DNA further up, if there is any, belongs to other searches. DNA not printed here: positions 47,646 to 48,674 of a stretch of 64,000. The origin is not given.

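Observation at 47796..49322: Two-gene module pairing a Cas4-like PD-(D/E)XK nuclease with a divergent QueC-like PP-loop ATPase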

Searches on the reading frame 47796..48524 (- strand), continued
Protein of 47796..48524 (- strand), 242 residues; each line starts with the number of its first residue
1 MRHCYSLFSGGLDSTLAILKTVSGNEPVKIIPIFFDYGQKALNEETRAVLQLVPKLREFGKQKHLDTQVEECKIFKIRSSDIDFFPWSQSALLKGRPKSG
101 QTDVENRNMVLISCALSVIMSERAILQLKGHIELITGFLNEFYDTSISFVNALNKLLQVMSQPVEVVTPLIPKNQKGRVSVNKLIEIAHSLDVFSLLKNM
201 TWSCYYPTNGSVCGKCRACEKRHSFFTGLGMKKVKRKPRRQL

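Call 40: search_protein_families(library=pfam, proteins=[L020:1130-1735:+, L020:17-598:+, L020:605-961:+, L020:2930-3490:+, L023:6453-7076:-, L023:5989-6834:+, L023:4961-5716:-, L023:9833-10996:-, L023:7578-7904:-, L023:3916-4956:-], max_evalue=0.01)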
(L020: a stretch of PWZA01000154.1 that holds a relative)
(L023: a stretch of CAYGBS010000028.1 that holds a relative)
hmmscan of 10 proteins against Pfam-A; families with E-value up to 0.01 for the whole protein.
L020:1130-1735:+ (201 aa): 0 families

L020:17-598:+ (193 aa): 3 families
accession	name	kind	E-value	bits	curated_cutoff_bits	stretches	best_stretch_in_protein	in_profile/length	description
PF01863.23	YgjP-like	-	1.5e-33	117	26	2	71-179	94-202/207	YgjP-like, metallopeptidase domain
PF10263.15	SprT-like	-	8.5e-06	26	25.6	1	106-170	16-95/108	SprT-like family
PF08325.16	WLM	-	0.00028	21.5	26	1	145-174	85-114/190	WLM domain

L020:605-961:+ (118 aa): 1 family
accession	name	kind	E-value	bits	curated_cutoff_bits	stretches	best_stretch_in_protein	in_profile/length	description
PF04545.22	Sigma70_r4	-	2.9e-10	39.9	24.1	1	56-101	8-50/50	Sigma-70, region 4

L020:2930-3490:+ (186 aa): 0 families

L023:6453-7076:- (207 aa): 1 family
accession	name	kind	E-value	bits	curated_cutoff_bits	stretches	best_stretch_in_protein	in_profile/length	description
PF01949.23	Endo_dU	-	1.1e-61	207.9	32.7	1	21-201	2-181/182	Endonuclease dU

L023:5989-6834:+ (281 aa): 0 families

L023:4961-5716:- (251 aa): 5 families
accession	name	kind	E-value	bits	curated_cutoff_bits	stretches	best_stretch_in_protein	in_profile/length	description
PF00705.23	PCNA_N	-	1e-16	61.3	20.3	1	1-102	1-102/127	Proliferating cell nuclear antigen, N-terminal domain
PF02747.20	PCNA_C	-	9.5e-13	48.9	23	1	142-246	19-127/128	Proliferating cell nuclear antigen, C-terminal domain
PF02144.21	Rad1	-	2.2e-07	30.7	24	1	2-215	2-239/257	Repair protein Rad1/Rec1/Rad17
PF04005.17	Hus1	-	6.6e-06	25.9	27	1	2-133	3-129/288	Hus1-like protein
PF04139.18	Rad9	-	0.00049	20.1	25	1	14-98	3-96/253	Rad9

L023:9833-10996:- (387 aa): 2 families
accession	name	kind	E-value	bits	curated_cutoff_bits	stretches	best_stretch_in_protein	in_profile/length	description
PF00589.27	Phage_integrase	-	6.5e-11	42.7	27.1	1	165-329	6-161/172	Phage integrase family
PF02899.23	Phage_int_SAM_1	-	0.00044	20.9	22.3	1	66-129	15-77/83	Phage integrase, N-terminal SAM-like domain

L023:7578-7904:- (108 aa): 0 families

L023:3916-4956:- (346 aa): 1 family
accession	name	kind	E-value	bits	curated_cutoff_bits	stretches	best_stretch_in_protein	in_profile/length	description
PF04104.19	DNA_primase_lrg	-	1.2e-37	130.2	22.4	1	137-330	2-217/266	Eukaryotic and archaeal DNA primase, large subunit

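Call 41: search_solved_structures(query=A1, max_evalue=0.01, show_alignments=3)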
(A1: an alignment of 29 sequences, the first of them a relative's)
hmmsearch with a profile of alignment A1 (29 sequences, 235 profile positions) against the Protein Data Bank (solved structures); distinct sequences matched with E-value up to 0.01: 4.
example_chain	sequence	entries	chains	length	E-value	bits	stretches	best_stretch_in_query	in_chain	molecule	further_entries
2pg3_A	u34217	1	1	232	6.5e-17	64.9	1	1-228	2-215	Queuosine biosynthesis protein queC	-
3bl5_A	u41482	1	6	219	2.8e-15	59.6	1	3-231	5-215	Queuosine biosynthesis protein queC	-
9nto_B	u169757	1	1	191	1.7e-10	43.9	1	6-57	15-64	Cap9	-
2vxo_A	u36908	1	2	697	0.0076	18.9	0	3-60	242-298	GMP SYNTHASE [GLUTAMINE-HYDROLYZING]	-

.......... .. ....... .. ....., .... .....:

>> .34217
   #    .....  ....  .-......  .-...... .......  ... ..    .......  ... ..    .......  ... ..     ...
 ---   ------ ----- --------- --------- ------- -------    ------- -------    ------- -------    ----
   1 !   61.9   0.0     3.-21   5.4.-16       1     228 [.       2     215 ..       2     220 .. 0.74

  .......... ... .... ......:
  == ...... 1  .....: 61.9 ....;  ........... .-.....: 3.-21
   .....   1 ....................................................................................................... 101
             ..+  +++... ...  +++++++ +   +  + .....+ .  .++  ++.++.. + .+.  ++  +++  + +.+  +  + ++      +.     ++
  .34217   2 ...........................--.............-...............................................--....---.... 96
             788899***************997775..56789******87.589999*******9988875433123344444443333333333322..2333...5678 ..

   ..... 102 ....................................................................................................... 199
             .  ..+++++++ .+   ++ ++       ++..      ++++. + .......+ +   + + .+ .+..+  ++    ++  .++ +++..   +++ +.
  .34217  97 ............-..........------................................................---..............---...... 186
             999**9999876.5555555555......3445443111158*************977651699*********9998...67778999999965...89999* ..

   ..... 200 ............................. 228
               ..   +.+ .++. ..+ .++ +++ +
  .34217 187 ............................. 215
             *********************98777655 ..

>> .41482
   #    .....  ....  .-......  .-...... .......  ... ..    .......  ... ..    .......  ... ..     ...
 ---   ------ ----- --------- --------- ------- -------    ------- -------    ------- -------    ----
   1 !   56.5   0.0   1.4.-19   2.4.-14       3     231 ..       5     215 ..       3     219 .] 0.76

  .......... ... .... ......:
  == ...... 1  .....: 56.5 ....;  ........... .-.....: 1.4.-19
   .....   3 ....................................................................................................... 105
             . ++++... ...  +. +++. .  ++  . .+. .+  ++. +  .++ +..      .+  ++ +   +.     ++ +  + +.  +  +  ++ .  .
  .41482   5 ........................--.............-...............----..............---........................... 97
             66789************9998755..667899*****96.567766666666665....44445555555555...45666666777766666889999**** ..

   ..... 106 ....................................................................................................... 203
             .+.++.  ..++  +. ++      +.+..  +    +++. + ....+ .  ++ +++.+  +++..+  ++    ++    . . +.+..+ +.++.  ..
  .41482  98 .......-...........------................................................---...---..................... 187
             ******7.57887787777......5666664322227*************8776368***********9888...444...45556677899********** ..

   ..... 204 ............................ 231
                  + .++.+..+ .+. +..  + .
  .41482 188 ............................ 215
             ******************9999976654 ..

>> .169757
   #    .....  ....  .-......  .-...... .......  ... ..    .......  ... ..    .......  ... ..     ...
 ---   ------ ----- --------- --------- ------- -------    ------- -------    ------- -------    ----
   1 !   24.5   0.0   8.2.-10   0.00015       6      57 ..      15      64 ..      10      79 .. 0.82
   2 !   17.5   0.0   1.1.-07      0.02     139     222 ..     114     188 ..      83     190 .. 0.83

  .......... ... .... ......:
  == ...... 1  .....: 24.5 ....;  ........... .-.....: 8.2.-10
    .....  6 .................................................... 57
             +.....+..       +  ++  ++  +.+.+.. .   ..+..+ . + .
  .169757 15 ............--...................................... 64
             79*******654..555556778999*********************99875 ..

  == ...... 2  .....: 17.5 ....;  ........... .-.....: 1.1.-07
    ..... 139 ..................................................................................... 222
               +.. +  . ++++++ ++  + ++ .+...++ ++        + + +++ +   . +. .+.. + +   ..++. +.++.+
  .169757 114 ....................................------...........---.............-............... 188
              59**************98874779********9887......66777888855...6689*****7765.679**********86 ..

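Call 43: search_protein_families(library=phrogs, proteins=[window:47796-48524:-], max_evalue=0.001)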
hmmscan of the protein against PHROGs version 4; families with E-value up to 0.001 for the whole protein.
window:47796-48524:- (242 aa): 2 families
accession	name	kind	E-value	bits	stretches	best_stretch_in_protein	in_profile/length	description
phrog_1550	-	moron, auxiliary metabolic gene and host takeover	3.6e-23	83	1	1-227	145-348/418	QueC-like queuosine biosynthesis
phrog_10428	-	other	1.1e-05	25.3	0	142-229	383-463/476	L-glutamine-D-fructose-6-phosphate aminotransferase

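Call 45: find_related_loci(query=A1, collection=metagenome_contigs, flank=6000)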
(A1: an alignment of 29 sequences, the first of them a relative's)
Query A1 (242 aa) in metagenome_contigs; peptide patterns used: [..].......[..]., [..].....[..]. (x = any residue, [..] = any of these).
600 stretches matched a pattern (row limit reached: there are more); 18 encode a relative of the query (tblastn E <= 1e-3); 18 distinct loci.
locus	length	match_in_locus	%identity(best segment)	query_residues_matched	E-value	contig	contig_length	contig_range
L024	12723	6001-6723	56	1-242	1e-90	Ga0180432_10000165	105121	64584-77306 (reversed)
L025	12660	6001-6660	47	1-223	2e-70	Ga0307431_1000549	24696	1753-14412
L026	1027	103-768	46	1-229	5e-65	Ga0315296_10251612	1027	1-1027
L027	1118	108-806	41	1-237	8e-54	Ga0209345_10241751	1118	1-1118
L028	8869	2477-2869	34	87-229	7e-22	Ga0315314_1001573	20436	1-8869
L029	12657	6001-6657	26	1-230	2e-11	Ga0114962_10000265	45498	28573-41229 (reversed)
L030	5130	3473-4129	27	1-230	2e-11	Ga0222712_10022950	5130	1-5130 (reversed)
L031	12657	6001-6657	27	1-230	2e-11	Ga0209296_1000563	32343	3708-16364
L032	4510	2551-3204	28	2-230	2e-11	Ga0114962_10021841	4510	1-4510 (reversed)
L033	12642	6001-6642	27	1-232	2e-10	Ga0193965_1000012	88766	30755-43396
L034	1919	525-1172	26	4-230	2e-10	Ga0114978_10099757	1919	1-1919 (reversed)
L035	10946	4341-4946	24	7-226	5e-10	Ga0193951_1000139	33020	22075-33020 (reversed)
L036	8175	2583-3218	29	6-232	6e-10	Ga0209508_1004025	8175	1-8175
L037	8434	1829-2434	26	7-226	2e-9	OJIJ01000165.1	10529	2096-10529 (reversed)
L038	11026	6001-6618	24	7-230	2e-9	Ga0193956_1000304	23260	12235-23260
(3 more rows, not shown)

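Call 46: find_encoding_contigs(protein=P0008, flank=4000, max_places=3)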
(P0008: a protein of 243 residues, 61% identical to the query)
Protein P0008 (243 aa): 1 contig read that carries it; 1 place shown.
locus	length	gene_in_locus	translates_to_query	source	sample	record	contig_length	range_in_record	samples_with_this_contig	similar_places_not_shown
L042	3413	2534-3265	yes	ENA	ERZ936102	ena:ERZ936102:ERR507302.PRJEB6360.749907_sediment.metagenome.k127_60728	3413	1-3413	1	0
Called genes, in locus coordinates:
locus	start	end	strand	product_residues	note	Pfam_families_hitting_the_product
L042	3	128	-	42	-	?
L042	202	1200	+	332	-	PF06144:DNA_pol3_delta, PF21694:DNA_pol3_delta_C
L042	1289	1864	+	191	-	PF01556:DnaJ_C, PF00085:Thioredoxin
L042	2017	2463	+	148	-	PF03479:PCC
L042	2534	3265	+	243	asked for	PF06508:QueC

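Call 47: find_encoding_contigs(protein=P0018, flank=6000, max_places=3)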
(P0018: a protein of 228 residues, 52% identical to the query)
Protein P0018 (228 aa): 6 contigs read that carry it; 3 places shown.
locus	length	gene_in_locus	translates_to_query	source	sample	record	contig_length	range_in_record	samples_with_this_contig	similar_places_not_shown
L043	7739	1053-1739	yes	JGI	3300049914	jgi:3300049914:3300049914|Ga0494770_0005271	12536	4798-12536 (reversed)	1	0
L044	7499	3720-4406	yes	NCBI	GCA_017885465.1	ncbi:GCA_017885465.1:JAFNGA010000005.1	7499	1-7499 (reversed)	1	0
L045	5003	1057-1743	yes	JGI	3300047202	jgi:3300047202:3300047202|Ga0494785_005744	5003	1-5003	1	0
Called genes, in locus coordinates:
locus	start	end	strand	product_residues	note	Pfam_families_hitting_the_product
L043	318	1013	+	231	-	-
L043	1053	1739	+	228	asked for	PF06508:QueC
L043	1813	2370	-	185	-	-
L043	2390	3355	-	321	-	PF02518:HATPase_c (weak), PF13589:HATPase_c_3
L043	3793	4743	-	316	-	PF13404:HTH_AsnC-type (faint), PF13412:HTH_24 (faint), PF01037:AsnC_trans_reg, PF22482:AsnC_trans_reg_3 (faint), PF01037:AsnC_trans_reg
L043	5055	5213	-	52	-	-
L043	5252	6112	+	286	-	PF03480:DctP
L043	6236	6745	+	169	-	PF04290:DctQ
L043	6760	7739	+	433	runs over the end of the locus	PF06808:DctM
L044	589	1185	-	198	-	PF00857:Isochorismatase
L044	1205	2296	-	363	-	-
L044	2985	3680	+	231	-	-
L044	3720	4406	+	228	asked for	PF06508:QueC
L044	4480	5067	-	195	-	-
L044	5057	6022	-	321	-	PF02518:HATPase_c (weak), PF13589:HATPase_c_3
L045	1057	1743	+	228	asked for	PF06508:QueC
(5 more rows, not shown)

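Call 48: find_encoding_contigs(protein=P0027, flank=6000, max_places=2)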
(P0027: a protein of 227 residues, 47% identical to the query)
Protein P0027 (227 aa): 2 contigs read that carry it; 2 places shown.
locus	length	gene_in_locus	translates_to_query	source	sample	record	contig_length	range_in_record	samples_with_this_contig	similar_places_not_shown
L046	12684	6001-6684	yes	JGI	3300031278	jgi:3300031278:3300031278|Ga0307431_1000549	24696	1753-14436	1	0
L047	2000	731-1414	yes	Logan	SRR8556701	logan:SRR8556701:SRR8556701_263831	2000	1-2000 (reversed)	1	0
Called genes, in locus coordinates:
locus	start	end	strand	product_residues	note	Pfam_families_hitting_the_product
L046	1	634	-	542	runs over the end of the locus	PF02734:Dak2, PF21645:FakA-like_M, PF13684:FakA-like_C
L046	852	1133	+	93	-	-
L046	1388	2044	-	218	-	PF00834:Ribul_P_3_epim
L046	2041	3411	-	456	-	PF00206:Lyase_1, PF14698:ASL_C2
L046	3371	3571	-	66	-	PF15919:HicB_lk_antitox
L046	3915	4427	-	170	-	-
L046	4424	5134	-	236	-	PF12686:DUF3800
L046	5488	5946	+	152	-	PF28530:DUF8426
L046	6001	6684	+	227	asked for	PF06508:QueC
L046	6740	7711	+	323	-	PF01878:EVE (weak), PF27126:NmeDI_C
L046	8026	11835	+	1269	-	PF02384:N6_Mtase, PF20473:MmeI_Mtase, PF01170:UPF0020 (faint), PF07669:Eco57I, PF12950:TaqI_C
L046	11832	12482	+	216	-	-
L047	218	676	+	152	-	PF28530:DUF8426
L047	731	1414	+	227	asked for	PF06508:QueC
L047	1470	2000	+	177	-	?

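Call 65: predict_structure(alignment_id=A1)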
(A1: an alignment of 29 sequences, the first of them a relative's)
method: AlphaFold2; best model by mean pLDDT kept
length: 242 residues; sequences in the alignment: 29
mean_pLDDT: 91.2   pTM: 0.89
mean pLDDT of the five models: 91.2, 90.4, 90.1, 89.7, 88.4
residues with pLDDT >= 90: 186; 70-90: 46; 50-70: 6; < 50: 4
segments of 3 or more residues with pLDDT < 50: 240-242
pLDDT, mean of each block of 10 residues (from residue 1): 96 98 96 96 97 98 97 89 84 86 86 96 84 96 93 97 96 88 95 93 93 93 91 62 42
secondary structure, 60 per line:
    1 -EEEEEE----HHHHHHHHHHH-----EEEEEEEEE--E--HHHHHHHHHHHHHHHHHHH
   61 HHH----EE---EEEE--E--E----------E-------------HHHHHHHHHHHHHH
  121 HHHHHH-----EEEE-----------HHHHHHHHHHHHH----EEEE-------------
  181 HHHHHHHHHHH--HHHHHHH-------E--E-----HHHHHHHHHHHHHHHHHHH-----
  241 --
elements in order: E2-7 H12-22 E28-36 H42-63 E73-76 H107-126 E132-135 H147-159 E164-167 H181-191 H194-200 H217-235
